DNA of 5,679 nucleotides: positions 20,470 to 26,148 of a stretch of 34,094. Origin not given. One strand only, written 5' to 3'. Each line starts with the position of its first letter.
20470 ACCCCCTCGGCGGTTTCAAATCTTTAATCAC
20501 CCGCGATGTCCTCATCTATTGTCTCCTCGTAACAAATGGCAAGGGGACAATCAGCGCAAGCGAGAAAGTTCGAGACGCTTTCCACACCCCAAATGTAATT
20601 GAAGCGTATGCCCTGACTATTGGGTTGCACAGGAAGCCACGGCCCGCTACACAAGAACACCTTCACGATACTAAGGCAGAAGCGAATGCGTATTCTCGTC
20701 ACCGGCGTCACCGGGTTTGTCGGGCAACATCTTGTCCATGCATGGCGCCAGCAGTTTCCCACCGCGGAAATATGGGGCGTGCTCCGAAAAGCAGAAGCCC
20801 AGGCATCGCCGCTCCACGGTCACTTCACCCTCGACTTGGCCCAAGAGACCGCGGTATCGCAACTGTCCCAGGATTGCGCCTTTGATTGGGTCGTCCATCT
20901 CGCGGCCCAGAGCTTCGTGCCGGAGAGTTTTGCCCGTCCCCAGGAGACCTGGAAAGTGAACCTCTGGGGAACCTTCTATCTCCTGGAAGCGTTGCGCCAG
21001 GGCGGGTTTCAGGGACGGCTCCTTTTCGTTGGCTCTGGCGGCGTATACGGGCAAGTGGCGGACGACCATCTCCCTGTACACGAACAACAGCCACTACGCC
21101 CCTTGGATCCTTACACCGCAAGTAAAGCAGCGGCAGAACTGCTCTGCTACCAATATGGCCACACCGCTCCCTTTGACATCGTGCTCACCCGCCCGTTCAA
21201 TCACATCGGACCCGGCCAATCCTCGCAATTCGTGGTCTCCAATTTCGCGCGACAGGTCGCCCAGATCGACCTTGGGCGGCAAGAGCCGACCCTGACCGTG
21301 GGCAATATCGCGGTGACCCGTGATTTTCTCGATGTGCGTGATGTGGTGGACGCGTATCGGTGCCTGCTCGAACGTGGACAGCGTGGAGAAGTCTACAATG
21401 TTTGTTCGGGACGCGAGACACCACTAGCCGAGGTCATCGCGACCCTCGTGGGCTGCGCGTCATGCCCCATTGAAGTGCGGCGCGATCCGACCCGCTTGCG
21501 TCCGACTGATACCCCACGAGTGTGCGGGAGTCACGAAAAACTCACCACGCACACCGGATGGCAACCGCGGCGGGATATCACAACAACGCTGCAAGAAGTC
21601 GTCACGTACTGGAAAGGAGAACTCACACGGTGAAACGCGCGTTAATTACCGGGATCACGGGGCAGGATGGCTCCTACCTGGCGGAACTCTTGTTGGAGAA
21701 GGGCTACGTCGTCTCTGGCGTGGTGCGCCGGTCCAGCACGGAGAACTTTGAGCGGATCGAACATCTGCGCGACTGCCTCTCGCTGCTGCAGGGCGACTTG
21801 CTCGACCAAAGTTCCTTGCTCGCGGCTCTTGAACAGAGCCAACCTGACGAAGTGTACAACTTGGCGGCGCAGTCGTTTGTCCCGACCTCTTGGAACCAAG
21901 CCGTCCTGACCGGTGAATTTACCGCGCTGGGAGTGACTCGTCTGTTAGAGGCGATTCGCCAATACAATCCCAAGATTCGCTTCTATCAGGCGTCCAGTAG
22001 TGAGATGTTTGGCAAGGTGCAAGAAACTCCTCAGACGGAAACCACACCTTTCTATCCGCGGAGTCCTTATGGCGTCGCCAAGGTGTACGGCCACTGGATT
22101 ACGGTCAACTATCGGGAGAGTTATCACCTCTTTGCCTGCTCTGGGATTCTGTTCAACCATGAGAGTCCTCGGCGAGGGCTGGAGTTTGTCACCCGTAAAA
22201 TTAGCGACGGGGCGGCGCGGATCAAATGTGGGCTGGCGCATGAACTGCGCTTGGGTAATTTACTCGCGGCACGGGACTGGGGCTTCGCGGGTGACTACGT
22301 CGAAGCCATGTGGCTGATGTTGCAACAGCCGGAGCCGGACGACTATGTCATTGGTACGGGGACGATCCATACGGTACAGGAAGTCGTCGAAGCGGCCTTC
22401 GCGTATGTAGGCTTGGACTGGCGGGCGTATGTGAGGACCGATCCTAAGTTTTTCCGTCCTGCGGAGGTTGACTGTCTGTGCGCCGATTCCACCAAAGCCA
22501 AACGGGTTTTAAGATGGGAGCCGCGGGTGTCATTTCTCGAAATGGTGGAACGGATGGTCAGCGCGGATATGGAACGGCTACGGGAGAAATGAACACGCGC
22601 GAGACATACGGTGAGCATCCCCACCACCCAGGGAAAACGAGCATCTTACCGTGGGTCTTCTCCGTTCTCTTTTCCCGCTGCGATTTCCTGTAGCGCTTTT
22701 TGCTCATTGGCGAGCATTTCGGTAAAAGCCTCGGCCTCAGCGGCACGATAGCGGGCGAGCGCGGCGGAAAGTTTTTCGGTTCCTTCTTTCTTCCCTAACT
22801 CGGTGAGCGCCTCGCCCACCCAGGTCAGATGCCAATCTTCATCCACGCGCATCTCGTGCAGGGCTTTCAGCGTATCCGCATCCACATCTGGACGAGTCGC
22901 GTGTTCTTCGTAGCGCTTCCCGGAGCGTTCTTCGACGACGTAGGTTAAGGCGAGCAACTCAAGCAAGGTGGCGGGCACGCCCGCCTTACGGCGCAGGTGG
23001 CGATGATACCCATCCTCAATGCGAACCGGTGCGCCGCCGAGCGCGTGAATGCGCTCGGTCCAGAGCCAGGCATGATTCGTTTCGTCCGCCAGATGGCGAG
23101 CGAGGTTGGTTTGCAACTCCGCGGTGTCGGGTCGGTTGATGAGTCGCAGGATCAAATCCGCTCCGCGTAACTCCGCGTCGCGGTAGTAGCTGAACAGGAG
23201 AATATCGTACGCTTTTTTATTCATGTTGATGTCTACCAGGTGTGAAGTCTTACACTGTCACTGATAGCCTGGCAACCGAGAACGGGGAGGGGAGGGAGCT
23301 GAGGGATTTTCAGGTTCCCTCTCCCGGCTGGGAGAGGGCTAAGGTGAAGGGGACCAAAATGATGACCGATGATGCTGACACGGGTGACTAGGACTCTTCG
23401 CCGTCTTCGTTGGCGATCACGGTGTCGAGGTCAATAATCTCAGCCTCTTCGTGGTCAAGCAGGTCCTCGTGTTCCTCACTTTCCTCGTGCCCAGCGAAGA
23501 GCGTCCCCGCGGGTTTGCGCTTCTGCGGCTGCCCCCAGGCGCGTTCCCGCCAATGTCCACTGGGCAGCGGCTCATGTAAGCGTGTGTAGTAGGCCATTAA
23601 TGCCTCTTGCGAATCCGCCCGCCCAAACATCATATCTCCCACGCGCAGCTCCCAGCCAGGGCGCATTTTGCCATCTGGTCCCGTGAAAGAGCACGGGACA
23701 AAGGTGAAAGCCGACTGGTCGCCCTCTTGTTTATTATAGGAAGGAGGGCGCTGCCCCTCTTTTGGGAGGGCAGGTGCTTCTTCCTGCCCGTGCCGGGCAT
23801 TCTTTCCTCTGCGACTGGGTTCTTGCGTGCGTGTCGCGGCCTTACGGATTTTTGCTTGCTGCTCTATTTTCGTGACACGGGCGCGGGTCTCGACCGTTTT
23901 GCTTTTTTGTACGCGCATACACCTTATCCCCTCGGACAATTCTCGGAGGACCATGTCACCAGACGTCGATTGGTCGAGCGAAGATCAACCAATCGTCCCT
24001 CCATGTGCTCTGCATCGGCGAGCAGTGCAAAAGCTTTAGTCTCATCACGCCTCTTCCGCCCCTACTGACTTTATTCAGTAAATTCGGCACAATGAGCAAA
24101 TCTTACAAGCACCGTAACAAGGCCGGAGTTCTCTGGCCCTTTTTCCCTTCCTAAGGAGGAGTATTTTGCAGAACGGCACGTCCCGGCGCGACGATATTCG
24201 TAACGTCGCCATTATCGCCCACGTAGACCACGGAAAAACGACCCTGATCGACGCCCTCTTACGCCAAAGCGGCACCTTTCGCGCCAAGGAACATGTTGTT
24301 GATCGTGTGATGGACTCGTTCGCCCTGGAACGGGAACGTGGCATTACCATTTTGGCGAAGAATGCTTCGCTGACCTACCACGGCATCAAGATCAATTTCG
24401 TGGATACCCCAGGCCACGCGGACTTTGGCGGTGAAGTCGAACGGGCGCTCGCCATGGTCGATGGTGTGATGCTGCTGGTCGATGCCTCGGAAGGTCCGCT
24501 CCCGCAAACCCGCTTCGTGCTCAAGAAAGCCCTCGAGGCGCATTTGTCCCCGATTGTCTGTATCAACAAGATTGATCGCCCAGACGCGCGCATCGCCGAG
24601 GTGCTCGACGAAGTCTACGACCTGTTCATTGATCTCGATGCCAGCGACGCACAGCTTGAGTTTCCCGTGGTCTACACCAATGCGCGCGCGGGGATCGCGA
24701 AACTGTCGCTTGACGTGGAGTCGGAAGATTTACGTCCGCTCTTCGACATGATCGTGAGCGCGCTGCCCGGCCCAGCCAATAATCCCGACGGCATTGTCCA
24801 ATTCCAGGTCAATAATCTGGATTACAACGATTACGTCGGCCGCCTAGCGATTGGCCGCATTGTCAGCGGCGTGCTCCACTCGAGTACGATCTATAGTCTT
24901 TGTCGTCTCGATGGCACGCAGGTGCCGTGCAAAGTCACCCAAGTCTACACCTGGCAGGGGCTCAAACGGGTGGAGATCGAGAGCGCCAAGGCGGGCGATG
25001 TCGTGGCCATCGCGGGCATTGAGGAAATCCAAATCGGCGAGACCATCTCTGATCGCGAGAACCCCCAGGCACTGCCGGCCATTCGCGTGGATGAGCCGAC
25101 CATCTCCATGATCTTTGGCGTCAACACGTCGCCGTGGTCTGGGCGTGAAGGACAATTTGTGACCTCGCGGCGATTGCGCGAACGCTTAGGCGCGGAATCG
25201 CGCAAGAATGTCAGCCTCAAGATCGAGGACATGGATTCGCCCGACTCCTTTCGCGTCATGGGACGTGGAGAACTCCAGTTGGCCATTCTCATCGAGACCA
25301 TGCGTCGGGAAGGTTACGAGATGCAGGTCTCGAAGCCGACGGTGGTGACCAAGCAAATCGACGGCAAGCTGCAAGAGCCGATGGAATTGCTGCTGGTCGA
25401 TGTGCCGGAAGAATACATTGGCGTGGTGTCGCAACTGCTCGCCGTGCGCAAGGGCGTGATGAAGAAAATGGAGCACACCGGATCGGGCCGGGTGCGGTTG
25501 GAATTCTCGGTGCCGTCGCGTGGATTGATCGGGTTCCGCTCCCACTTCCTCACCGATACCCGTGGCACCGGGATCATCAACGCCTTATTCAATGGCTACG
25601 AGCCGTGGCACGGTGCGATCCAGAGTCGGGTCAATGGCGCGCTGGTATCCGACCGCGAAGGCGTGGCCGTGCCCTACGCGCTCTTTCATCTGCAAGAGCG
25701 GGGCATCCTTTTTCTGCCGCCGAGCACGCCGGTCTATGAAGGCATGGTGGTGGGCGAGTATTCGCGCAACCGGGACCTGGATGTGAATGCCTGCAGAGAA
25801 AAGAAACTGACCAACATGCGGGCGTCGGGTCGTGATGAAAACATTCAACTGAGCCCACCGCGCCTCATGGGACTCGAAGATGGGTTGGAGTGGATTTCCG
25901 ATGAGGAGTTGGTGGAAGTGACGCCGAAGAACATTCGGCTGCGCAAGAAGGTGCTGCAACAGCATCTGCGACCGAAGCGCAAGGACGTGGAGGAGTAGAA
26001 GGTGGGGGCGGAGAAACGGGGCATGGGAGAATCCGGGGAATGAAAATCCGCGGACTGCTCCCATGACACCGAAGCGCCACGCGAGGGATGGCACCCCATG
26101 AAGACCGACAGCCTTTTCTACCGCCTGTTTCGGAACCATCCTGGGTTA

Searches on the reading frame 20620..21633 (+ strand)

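Call 83: search_protein_families(library=pfam, proteins=[window:20620-21633:+], max_evalue=0.00001)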
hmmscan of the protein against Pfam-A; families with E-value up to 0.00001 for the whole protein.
window:20620-21633:+ (337 aa): 6 families
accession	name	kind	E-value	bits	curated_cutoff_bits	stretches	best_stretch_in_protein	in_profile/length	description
PF16363.11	GDP_Man_Dehyd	-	6.2e-60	203.8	27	1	26-326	1-331/332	GDP-mannose 4,6 dehydratase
PF01370.27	Epimerase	-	2.4e-54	184.7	20.9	1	25-262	1-240/240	NAD dependent epimerase/dehydratase family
PF04321.23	RmlD_sub_bind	-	8.4e-09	35.3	27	1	23-176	1-136/287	RmlD substrate binding domain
PF07993.18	NAD_binding_4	-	5.2e-08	32.8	20.1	0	27-61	1-36/258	Male sterility protein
PF01073.25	3Beta_HSD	-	6.9e-08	32.3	22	1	26-176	1-157/280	3-beta hydroxysteroid dehydrogenase/isomerase family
PF02719.21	Polysacc_synt_2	-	8.1e-08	32.2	20.2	0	25-126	1-116/293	Polysaccharide biosynthesis protein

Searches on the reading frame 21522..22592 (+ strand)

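Call 83: search_protein_families(library=pfam, proteins=[window:21522-22592:+], max_evalue=0.00001)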
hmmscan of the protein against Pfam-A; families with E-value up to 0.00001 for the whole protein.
window:21522-22592:+ (356 aa): 3 families
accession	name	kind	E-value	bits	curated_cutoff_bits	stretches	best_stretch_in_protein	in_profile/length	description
PF16363.11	GDP_Man_Dehyd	-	8.1e-133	443.4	27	1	41-345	1-332/332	GDP-mannose 4,6 dehydratase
PF01370.27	Epimerase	-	4.4e-72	242.8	20.9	1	40-278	1-240/240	NAD dependent epimerase/dehydratase family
PF04321.23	RmlD_sub_bind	-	6.2e-09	35.8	27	1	39-208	2-150/287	RmlD substrate binding domain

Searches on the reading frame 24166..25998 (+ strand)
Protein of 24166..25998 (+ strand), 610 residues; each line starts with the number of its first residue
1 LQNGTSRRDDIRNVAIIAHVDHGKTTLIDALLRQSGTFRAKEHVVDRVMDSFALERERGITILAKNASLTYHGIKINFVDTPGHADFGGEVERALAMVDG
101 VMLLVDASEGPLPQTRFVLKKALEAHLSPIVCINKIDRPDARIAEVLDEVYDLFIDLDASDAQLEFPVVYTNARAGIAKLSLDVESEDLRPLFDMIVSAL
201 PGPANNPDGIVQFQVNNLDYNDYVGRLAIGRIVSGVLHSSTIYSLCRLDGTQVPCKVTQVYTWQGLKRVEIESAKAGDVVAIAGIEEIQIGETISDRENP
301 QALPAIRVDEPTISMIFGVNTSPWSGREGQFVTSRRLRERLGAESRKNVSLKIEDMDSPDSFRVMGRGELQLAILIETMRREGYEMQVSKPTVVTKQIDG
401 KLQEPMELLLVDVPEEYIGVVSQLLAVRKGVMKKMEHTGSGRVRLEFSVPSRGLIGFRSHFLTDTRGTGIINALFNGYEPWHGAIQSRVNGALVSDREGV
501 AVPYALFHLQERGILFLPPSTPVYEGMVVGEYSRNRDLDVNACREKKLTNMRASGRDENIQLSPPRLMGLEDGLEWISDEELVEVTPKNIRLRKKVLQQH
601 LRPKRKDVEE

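Call 37: search_protein_families(library=pfam, proteins=[window:24166-25998:+], max_evalue=0.01)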
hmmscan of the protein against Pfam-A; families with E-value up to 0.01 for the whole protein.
window:24166-25998:+ (610 aa): 6 families
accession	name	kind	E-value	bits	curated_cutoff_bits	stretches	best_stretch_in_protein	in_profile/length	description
PF00009.33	GTP_EFTU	-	4e-54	183.5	26.5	1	10-201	2-187/188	Elongation factor Tu GTP binding domain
PF21018.2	BipA_C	-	9e-45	151.4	23.8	1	490-598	1-109/110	TypA/BipA C-terminal domain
PF00679.30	EFG_C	-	1.9e-22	79.5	27.9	1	402-488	2-88/89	Elongation factor G C-terminus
PF22042.2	EF-G_D2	-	1.2e-09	38.6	27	1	217-295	8-82/84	Elongation factor G domain 2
PF03144.31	GTP_EFTU_D2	-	1.3e-09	38.8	30.3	1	225-294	1-72/73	Elongation factor Tu domain 2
PF01926.29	MMR_HSR1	-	1.7e-06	28.6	21.9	1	14-135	2-113/113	50S ribosome-binding GTPase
